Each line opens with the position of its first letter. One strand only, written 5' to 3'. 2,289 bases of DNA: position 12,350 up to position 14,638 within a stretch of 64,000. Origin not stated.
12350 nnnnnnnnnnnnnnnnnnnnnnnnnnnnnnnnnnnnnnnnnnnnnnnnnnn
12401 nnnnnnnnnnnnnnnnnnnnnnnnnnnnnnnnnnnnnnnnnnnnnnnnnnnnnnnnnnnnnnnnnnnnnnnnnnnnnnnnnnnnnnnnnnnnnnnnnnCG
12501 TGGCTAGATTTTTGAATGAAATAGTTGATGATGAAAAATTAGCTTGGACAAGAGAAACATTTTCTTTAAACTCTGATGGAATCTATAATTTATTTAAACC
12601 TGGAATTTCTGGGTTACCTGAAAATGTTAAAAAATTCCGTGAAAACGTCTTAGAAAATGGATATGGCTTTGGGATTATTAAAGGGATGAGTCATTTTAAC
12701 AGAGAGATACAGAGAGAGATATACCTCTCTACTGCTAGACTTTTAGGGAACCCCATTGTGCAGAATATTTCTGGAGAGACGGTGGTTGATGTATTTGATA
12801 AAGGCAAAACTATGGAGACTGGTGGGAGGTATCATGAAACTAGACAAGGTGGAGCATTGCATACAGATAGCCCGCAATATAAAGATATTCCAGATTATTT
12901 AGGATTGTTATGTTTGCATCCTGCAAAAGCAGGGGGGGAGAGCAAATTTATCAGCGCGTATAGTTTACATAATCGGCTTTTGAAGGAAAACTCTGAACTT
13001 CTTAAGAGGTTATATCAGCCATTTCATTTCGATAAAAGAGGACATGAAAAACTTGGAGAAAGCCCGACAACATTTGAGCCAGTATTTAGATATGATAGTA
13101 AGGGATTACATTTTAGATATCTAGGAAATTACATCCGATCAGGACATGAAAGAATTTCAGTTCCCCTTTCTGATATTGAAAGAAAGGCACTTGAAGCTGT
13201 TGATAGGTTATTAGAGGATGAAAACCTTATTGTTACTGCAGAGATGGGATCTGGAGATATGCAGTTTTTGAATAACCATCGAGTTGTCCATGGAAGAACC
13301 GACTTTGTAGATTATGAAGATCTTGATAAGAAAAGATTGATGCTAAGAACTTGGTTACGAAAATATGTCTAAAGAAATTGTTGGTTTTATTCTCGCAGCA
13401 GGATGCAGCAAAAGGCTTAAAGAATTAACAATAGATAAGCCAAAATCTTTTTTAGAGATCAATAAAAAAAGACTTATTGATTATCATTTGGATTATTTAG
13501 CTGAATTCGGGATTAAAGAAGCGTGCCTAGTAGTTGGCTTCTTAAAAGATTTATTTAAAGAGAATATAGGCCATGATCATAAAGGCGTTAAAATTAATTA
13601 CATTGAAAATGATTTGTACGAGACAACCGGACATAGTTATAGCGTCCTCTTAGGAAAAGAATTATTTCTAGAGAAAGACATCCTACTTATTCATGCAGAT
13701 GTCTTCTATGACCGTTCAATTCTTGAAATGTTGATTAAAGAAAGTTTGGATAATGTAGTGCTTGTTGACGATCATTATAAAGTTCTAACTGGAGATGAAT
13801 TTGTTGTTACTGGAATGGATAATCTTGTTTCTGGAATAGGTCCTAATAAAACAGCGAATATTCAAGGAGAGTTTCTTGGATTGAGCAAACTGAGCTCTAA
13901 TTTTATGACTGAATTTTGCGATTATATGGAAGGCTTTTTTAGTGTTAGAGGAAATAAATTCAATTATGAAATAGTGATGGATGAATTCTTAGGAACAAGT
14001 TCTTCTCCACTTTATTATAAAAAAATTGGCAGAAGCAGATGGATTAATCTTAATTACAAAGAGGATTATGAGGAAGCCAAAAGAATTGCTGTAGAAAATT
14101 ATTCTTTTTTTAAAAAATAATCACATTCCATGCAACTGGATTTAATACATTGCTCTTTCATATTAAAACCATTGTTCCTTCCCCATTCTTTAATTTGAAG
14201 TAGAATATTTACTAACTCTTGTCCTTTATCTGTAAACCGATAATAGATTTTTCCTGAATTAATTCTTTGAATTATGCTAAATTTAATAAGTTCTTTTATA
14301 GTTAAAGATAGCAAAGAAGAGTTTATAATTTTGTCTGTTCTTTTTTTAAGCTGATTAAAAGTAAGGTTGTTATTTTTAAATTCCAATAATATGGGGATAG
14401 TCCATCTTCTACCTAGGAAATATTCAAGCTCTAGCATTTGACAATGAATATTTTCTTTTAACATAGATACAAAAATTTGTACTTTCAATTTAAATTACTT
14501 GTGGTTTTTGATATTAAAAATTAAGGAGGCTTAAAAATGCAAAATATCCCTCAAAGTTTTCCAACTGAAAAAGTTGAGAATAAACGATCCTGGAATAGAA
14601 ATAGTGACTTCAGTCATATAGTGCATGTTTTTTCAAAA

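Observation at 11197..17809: Compact phosphonate biosynthetic cluster with a Fom1-type cytidylyltransferase-PepM fusion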

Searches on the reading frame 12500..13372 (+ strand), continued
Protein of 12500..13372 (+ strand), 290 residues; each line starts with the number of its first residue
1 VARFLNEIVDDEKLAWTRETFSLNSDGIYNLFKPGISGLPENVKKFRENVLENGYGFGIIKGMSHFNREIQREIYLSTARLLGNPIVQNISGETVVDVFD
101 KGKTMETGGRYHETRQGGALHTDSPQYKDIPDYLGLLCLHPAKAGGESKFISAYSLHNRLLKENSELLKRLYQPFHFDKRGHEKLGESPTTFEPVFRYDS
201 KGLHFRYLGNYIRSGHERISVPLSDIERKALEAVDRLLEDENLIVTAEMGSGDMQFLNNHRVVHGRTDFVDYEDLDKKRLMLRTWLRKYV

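Call 73: fold_search(model_id=the predicted structure, library=pdb)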
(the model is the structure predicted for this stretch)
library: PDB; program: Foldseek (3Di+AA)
matches with E <= 10: 1314; with E <= 0.001: 264
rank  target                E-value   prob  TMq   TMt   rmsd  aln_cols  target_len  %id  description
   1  6npb_A                4.3e-18  1.00  0.73  0.58   4.1       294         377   16  X-ray crystal structure of TmpA, 2-trimethylaminoethylphosphonate hydroxylase, with Fe and 2OG (released 2019-03-06)
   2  7n7v_A                6.2e-18  1.00  0.72  0.66   3.9       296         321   22  Crystal structure of TtnM, a Fe(II)-alpha-ketoglutarate-dependent hydroxylase from the tautomycetin biosynthesis pathw (released 2022-07-06)
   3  7n7v_B                1.0e-17  1.00  0.68  0.64   4.6       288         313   22  Crystal structure of TtnM, a Fe(II)-alpha-ketoglutarate-dependent hydroxylase from the tautomycetin biosynthesis pathw (released 2022-07-06)
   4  5eqn_A                1.6e-17  1.00  0.72  0.77   3.6       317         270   22  Structure of phosphonate hydroxylase (released 2016-05-18)
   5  5eqn_B                4.3e-17  1.00  0.72  0.78   3.6       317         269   22  Structure of phosphonate hydroxylase (released 2016-05-18)
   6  6npc_B                3.8e-15  1.00  0.68  0.54   5.1       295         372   15  X-ray crystal structure of TmpA, 2-trimethylaminoethylphosphonate hydroxylase, with Fe, 2OG, and 2-trimethylaminoethyl (released 2019-03-06)
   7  6npb_B                4.1e-15  1.00  0.71  0.56   5.0       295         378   16  X-ray crystal structure of TmpA, 2-trimethylaminoethylphosphonate hydroxylase, with Fe and 2OG (released 2019-03-06)
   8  4bgm                  6.3e-15  1.00  0.70  0.54   4.4       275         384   17  Three dimensional structure of human gamma-butyrobetaine hydroxylase in complex with 3-Carboxy-N-(2-fluoroethyl)-N,N-dim (released 2014-03-12)
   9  3o2g                  9.1e-15  1.00  0.68  0.53   4.3       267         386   18  Crystal Structure of Human gamma-butyrobetaine,2-oxoglutarate dioxygenase 1 (BBOX1) (released 2010-09-15)
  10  4bg1                  1.0e-14  1.00  0.70  0.54   4.3       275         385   18  Three dimensional structure of human gamma-butyrobetaine hydroxylase in complex with 1-(3-Carboxypropyl)-1-methylpyrroli (released 2014-03-12)
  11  3ms5                  1.2e-14  1.00  0.69  0.54   5.6       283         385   17  Crystal Structure of Human gamma-butyrobetaine,2-oxoglutarate dioxygenase 1 (BBOX1) (released 2010-05-12)
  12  2og7                  2.1e-13  1.00  0.68  0.62   3.6       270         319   19  Cystal structure of asparagine oxygenase in complex with Fe(II), 2S,3S-3-hydroxyasparagine and succinate (released 2007-03-06)
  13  8cdf                  2.3e-13  1.00  0.65  0.63   3.6       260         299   20  Structure of glutarate hydroxylase (GlaH) from Escherichia coli at a resolution of 1.8 angstrom obtained as a contaminan (released 2023-05-31)
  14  2og6                  4.1e-13  1.00  0.67  0.61   3.6       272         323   18  Crystal structure of asparagine oxygenase in complex with Fe(II) (released 2007-03-06)
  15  1jr7                  6.3e-13  1.00  0.67  0.64   3.4       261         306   20  CRYSTAL STRUCTURE OF GAB REVEALS OXIDOREDUCTASE FOLD (released 2001-08-22)
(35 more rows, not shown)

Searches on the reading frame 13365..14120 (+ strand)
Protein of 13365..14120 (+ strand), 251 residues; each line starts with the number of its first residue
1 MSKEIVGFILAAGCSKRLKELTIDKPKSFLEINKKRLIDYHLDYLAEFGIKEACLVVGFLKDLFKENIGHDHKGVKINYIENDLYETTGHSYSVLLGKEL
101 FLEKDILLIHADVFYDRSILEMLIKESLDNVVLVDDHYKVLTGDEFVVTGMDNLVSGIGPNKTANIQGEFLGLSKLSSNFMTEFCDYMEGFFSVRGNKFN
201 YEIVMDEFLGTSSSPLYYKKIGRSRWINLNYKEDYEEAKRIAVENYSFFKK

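Call 3: search_protein_families(library=pfam, proteins=[window:13365-14120:+], max_evalue=0.01)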
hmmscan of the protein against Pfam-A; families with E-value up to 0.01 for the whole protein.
window:13365-14120:+ (251 aa): 3 families
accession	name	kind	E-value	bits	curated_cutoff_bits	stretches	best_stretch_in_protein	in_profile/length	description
PF00483.29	NTP_transferase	-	7.2e-11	42.6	21.2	1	7-124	2-122/245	Nucleotidyl transferase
PF12804.13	NTP_transf_3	-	7.9e-08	33.1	27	1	7-128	1-112/160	MobA-like NTP transferase domain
PF20202.4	DUF6564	-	7.8e-05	22.9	25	1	50-132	28-116/230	Domain of unknown function (DUF6564)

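Call 4: search_protein_families(library=ncbifam, proteins=[window:13365-14120:+], max_evalue=0.01)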
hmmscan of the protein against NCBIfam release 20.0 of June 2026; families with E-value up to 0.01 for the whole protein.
window:13365-14120:+ (251 aa): 29 families (the best 25 are shown)
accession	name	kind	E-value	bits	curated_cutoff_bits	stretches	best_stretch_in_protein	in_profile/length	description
TIGR03992.1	Arch_glmU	subfamily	5.9e-19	68.2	292.1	1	8-134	4-128/393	bifunctional sugar-1-phosphate nucleotidylyltransferase/acetyltransferase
NF041313.1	UDPGP_AglF_Halo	equivalog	7.4e-17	61.6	400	1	8-136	4-132/234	UTP--glucose-1-phosphate uridylyltransferase AglF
NF045761.1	NAMPUrTaseMurU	equivalog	2.7e-14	53.6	250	1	8-139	4-142/226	N-acetylmuramate alpha-1-phosphate uridylyltransferase MurU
TIGR01208.1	rmlA_long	equivalog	4.9e-12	45.4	320.25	1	7-119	2-114/353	glucose-1-phosphate thymidylyltransferase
NF049965.1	GlMnHpPGnyltfHddC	equivalog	2.7e-11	43.5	300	1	8-127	4-120/221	D-glycero-D-manno-heptose 1-phosphate guanosyltransferase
NF041173.1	Sug_nt_acttase_Thmprot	equivalog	9.8e-11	41.2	600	1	8-134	4-127/405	bifunctional sugar-1-phosphate nucleotidylyltransferase/acetyltransferase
NF045697.1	MurNAcPUrMurU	equivalog_domain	5.5e-09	35.8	370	1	9-89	2-84/229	N-acetylmuramate alpha-1-phosphate uridylyltransferase MurU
NF041135.1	IPPtranDIPPsyn_Thcocales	equivalog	6.3e-09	35.3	580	1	8-127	4-116/419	bifunctional L-myo-inositol-1-phosphate cytidylyltransferase/CDP-L-myo-inositol myo-inositolphosphotransferase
TIGR01207.1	rmlA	equivalog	3e-07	29.8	360.65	1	7-152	2-148/286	glucose-1-phosphate thymidylyltransferase RfbA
NF052502.1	man1P_GTase_Rv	exception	4.6e-07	29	440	1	9-122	5-117/352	mannose-1-phosphate guanylyltransferase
NF038362.1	Sden_1164_fam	equivalog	5.9e-07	29.2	300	1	8-135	5-137/266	Sden_1164 family protein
TIGR01173.1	glmU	equivalog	1.4e-06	27.4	366.85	1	9-134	5-125/452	bifunctional UDP-N-acetylglucosamine diphosphorylase/glucosamine-1-phosphate N-acetyltransferase GlmU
NF045665.1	NTPtran_DVU1551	equivalog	1.9e-06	27.1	315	1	6-99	2-85/359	DVU_1551 family NTP transferase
TIGR03310.1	matur_MocA_YgfJ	equivalog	2e-05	24.6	186.45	1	8-123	3-111/188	molybdenum cofactor cytidylyltransferase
NF010940.0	PRK14360.1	equivalog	4.6e-05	22.1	602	1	9-125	6-117/452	bifunctional UDP-N-acetylglucosamine diphosphorylase/glucosamine-1-phosphate N-acetyltransferase GlmU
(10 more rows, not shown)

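Call 30: search_solved_structures(query=window:13365-14120:+, max_evalue=0.001, show_alignments=1)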
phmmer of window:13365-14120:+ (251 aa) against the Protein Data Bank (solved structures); distinct sequences matched with E-value up to 0.001: 9.
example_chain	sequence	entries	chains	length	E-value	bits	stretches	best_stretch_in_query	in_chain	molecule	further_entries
6pd1_A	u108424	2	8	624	3.1e-16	63.4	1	8-236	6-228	Nucleotidyl transferase/aminotransferase, class V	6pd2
1jyk_A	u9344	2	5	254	4.9e-13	52.9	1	5-152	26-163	CTP:phosphocholine Cytidylyltransferase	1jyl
4y7t_A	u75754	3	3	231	1e-08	38.8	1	8-144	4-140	Nucleotidyl transferase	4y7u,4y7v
2ggo_A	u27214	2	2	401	3.9e-08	36.8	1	7-117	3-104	401aa long hypothetical glucose-1-phosphate thymidylyltransferase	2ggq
5z09_A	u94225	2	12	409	5.2e-08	36.4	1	7-117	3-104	Dual sugar-1-phosphate nucleotidylyltransferase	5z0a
4jd0_A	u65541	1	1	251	6e-05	26.4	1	8-126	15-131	Nucleotidyl transferase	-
1lvw_A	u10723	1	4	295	0.00039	23.7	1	6-134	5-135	glucose-1-phosphate thymidylyltransferase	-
7whr_B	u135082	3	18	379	0.00066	23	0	8-114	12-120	Nucleotidyl transferase family protein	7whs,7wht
8hhd_A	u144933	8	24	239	0.00066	23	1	5-144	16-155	Nucleotidyl transferase | N-acetylmuramate alpha-1-phosphate uridylyltransferase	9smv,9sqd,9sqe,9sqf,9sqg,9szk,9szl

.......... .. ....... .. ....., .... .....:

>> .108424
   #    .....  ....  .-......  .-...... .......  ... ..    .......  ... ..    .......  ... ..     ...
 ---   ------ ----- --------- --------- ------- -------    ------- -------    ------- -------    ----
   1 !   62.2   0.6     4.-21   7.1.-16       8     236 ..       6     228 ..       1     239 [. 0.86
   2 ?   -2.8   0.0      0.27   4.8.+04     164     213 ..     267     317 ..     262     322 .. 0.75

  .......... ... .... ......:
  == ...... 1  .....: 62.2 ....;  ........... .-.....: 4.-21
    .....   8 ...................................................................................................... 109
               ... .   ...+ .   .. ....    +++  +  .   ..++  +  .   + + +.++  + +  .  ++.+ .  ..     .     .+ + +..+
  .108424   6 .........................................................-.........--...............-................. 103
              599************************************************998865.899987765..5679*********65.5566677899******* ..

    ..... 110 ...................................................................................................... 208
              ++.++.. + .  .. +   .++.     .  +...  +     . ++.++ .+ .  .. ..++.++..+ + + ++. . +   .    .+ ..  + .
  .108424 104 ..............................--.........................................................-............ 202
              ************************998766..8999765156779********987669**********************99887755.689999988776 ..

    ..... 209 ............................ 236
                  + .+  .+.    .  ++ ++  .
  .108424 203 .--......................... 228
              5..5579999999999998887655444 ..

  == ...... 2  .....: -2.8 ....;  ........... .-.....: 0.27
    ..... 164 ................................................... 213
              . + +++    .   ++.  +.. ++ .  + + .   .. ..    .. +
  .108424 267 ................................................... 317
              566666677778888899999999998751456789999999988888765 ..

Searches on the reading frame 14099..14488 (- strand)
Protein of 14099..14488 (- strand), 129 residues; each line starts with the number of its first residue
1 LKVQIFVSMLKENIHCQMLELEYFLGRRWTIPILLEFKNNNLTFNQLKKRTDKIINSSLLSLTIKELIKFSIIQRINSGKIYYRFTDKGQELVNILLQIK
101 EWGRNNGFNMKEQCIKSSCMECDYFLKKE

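Call 3: search_protein_families(library=pfam, proteins=[window:14099-14488:-], max_evalue=0.01)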
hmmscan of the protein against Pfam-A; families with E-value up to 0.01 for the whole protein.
window:14099-14488:- (129 aa): 1 family
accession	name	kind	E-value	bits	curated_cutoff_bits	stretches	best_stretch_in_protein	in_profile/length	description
PF01638.23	HxlR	-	5e-12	46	20.8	1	25-106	2-86/91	HxlR-like helix-turn-helix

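Call 4: search_protein_families(library=ncbifam, proteins=[window:14099-14488:-], max_evalue=0.01)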
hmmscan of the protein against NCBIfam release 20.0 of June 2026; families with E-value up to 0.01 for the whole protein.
window:14099-14488:- (129 aa): 2 families
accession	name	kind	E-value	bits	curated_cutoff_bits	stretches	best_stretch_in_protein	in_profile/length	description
NF047367.1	redox_TF_RrpA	exception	9e-05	22.7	185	1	36-106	27-100/101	MarR family transcription factor RrpA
NF047364.1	redox_TF_RrpB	exception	0.00025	21.2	175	1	24-105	13-102/105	MarR family transcription factor RrpB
